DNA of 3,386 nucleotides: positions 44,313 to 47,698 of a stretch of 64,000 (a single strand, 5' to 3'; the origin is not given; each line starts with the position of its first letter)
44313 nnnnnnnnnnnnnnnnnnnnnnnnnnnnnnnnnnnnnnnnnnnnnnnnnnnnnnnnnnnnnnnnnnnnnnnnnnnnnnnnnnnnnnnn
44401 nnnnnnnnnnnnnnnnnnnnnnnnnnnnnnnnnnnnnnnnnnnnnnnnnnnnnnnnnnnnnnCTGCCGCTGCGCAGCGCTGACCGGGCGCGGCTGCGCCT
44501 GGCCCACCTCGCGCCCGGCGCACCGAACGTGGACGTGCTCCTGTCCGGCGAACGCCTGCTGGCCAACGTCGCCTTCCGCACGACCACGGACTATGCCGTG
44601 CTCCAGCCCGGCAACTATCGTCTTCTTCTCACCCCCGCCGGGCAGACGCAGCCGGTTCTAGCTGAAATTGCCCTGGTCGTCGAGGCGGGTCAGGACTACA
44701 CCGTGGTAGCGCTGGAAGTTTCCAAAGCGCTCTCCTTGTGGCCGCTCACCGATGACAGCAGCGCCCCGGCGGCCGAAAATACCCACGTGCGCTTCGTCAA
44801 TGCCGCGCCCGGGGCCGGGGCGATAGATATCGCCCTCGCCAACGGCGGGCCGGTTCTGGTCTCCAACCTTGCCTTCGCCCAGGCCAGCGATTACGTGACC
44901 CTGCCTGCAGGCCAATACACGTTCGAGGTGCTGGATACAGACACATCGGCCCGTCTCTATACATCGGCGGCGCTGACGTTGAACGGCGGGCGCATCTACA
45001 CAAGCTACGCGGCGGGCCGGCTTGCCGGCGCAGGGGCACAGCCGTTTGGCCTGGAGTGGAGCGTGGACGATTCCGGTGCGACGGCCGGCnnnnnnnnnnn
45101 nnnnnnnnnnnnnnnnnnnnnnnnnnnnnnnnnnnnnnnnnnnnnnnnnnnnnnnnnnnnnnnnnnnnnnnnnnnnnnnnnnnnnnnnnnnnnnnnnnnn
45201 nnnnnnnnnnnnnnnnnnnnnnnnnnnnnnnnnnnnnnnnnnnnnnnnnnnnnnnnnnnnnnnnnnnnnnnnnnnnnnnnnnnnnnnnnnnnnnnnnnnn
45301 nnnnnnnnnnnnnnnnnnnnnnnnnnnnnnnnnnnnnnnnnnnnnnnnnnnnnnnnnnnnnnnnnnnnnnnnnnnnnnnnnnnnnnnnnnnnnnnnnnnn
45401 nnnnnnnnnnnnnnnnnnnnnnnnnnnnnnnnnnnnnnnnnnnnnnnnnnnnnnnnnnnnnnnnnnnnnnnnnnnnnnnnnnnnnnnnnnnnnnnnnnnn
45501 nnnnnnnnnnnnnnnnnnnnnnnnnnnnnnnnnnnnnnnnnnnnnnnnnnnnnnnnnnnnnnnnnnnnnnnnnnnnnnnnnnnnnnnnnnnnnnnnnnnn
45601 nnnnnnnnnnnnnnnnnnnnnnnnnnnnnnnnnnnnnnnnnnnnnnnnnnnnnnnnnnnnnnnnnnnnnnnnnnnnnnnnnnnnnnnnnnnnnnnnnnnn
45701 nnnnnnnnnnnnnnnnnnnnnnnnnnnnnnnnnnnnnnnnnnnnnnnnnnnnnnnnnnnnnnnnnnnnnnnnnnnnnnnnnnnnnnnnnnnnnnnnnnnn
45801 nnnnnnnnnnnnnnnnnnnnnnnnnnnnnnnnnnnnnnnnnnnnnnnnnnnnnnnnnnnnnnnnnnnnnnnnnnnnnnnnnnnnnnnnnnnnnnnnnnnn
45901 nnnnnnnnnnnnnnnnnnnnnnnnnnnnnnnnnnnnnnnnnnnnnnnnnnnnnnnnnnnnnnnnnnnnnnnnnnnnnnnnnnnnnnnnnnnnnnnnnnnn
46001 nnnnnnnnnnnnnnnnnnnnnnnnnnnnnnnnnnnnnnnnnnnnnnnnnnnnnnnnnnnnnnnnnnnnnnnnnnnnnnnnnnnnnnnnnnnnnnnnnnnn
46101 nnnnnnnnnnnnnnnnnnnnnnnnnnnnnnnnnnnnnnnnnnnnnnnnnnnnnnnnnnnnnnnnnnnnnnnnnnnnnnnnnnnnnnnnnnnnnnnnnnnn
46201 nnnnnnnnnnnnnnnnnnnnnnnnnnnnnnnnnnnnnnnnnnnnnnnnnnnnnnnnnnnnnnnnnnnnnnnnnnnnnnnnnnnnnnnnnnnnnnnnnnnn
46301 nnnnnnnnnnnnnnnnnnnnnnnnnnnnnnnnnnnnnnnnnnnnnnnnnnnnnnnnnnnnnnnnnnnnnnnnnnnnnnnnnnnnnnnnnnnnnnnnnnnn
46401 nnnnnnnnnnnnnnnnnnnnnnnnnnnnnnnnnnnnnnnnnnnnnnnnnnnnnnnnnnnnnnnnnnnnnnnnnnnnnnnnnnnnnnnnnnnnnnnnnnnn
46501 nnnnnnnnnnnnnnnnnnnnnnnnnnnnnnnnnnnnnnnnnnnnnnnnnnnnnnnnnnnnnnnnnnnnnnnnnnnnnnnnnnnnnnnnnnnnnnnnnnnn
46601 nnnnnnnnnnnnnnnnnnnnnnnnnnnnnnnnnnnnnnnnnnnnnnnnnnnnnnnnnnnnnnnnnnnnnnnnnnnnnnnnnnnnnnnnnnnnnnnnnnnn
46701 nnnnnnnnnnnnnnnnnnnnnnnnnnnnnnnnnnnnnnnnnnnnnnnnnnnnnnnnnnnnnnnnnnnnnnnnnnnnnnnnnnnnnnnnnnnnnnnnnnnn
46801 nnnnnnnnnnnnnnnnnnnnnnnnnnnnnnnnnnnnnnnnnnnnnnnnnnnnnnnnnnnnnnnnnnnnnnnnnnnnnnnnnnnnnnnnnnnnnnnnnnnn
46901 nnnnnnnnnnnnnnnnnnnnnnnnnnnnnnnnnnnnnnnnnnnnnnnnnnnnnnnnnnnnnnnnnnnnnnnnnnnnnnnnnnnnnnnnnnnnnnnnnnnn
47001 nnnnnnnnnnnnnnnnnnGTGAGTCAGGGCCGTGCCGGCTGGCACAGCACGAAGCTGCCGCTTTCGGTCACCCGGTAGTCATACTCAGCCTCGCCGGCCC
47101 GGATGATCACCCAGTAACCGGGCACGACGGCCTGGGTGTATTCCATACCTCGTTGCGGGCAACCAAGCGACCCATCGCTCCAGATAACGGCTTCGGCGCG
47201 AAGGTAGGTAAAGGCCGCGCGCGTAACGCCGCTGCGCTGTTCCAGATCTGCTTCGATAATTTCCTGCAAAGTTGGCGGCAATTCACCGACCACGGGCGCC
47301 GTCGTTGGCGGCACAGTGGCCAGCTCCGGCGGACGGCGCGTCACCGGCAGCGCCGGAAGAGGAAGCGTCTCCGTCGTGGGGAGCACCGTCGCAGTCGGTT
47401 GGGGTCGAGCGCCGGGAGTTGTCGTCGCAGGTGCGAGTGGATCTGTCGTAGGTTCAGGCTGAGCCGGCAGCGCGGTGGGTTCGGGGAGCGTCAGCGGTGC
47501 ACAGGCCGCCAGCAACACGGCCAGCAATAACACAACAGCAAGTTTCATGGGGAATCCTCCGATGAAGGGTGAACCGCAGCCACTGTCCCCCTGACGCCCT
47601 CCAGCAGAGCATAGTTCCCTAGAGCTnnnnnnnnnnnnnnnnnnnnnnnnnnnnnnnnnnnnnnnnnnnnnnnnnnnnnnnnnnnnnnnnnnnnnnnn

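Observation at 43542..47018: Subtilase paralog with catalytic Ser replaced by Ala, PA domain lost and a tandem DUF4397-like module inserted after the catalytic His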

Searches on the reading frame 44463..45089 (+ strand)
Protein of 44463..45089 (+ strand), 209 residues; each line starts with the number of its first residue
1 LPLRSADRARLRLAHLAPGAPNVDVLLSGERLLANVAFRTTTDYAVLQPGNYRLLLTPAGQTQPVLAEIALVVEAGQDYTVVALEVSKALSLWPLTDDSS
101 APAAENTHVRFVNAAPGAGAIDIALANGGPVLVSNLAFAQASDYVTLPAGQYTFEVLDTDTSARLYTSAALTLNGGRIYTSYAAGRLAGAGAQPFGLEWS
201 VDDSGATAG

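Call 44: search_solved_structures(query=window:44463-45089:+, max_evalue=10, show_alignments=2)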
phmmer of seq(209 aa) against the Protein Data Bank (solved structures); distinct sequences matched with E-value up to 10: 1.
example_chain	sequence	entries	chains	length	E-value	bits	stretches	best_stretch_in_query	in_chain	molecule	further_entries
3h6p_A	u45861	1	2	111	0.13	15.2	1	59-137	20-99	ESAT-6 LIKE PROTEIN ESXS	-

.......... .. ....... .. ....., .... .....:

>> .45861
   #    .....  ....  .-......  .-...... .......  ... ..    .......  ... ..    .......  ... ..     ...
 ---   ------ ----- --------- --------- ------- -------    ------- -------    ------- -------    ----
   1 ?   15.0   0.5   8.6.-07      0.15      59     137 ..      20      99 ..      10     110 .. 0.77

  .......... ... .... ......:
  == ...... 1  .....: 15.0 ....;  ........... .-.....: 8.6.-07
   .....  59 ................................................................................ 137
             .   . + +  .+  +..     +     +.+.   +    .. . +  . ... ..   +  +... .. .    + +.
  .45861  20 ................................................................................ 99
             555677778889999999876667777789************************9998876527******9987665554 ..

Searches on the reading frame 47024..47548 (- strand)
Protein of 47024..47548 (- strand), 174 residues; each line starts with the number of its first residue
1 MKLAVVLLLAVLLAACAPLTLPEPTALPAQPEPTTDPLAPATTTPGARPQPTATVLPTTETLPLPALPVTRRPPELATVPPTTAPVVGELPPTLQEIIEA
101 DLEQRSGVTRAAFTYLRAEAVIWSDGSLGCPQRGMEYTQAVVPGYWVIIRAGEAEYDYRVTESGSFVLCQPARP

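Call 3: search_protein_families(library=pfam, proteins=[window:47024-47548:-], max_evalue=0.1)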
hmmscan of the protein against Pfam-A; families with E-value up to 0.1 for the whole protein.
window:47024-47548:- (174 aa): 0 families

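Call 23: search_protein_families(library=ncbifam, proteins=[window:47024-47548:-], max_evalue=0.01)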
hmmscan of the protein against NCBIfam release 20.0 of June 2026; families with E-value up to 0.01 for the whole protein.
window:47024-47548:- (174 aa): 0 families

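Call 51: search_solved_structures(query=window:47024-47548:-, max_evalue=10, show_alignments=2)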
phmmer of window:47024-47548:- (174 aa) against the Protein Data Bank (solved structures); distinct sequences matched with E-value up to 10: 0.

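Call 52: search_protein_families(library=pfam, proteins=[window:47024-47548:-], max_evalue=10)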
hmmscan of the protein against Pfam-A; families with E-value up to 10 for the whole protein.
window:47024-47548:- (174 aa): 1 family
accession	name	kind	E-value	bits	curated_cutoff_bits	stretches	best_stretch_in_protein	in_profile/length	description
PF21827.1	New_glue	-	0.12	12.6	31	1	1-60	1-58/94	New glue protein family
